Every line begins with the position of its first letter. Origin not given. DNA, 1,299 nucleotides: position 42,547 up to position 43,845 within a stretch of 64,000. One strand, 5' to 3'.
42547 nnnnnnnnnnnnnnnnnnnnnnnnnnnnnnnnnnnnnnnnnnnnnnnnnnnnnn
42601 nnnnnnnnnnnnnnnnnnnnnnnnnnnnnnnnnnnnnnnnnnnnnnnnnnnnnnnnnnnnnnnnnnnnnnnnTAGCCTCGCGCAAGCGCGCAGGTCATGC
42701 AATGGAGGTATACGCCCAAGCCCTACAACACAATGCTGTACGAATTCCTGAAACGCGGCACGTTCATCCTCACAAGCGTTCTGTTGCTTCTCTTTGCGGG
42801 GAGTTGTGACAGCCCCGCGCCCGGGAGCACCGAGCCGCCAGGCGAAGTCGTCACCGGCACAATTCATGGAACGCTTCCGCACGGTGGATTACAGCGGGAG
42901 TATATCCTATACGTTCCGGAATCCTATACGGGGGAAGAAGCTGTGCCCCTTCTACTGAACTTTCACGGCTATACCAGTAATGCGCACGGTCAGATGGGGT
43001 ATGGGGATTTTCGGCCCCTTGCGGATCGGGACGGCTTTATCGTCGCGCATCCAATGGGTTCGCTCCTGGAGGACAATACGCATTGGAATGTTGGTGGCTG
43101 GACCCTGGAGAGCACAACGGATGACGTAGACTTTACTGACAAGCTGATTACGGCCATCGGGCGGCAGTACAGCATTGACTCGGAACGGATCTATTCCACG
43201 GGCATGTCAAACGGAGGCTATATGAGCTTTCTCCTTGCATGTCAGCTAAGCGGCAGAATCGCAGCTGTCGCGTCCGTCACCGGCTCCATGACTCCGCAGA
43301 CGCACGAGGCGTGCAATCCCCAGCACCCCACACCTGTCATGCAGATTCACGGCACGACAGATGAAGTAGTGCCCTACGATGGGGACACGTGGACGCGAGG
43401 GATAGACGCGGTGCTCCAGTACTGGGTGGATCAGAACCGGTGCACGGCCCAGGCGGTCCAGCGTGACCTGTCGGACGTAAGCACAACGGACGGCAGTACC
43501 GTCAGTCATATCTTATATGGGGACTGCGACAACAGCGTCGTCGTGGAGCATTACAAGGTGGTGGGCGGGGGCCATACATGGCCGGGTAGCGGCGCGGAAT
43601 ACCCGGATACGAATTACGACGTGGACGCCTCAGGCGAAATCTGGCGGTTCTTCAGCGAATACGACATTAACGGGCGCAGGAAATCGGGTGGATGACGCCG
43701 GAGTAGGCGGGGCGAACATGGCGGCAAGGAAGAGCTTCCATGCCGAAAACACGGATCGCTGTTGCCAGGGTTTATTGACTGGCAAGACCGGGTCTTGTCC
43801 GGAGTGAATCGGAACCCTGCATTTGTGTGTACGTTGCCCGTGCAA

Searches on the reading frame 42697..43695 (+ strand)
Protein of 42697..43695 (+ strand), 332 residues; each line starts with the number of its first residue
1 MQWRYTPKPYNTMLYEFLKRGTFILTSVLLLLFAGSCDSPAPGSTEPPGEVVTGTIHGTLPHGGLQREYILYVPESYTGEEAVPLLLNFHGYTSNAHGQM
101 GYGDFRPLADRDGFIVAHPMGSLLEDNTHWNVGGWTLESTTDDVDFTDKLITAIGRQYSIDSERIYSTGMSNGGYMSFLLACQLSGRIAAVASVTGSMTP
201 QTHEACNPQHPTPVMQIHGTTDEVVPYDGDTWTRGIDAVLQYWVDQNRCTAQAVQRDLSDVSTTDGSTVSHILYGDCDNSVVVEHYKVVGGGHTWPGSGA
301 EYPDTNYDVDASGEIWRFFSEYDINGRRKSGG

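Call 24: search_protein_families(library=pfam, proteins=[window:42697-43695:+], max_evalue=0.001)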
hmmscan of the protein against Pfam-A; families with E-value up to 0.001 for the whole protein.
window:42697-43695:+ (332 aa): 6 families
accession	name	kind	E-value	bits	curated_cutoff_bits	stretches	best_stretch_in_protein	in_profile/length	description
PF10503.15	Esterase_PHB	-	1.1e-10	41.6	23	1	69-207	3-141/219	Esterase PHB depolymerase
PF02230.22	Abhydrolase_2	-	2.5e-08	34.5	23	1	157-227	99-172/217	Phospholipase/Carboxylesterase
PF00326.27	Peptidase_S9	-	1e-06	28.8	22.6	1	114-198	17-99/213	Prolyl oligopeptidase family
PF01738.24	DLH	-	1e-05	25.7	21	1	151-228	85-160/217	Dienelactone hydrolase family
PF20434.5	BD-FAE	-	0.00014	21.9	26.8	0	150-283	76-205/215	BD-FAE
PF05448.18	AXE1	-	0.00056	19.2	21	0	149-193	162-205/321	Acetyl xylan esterase (AXE1)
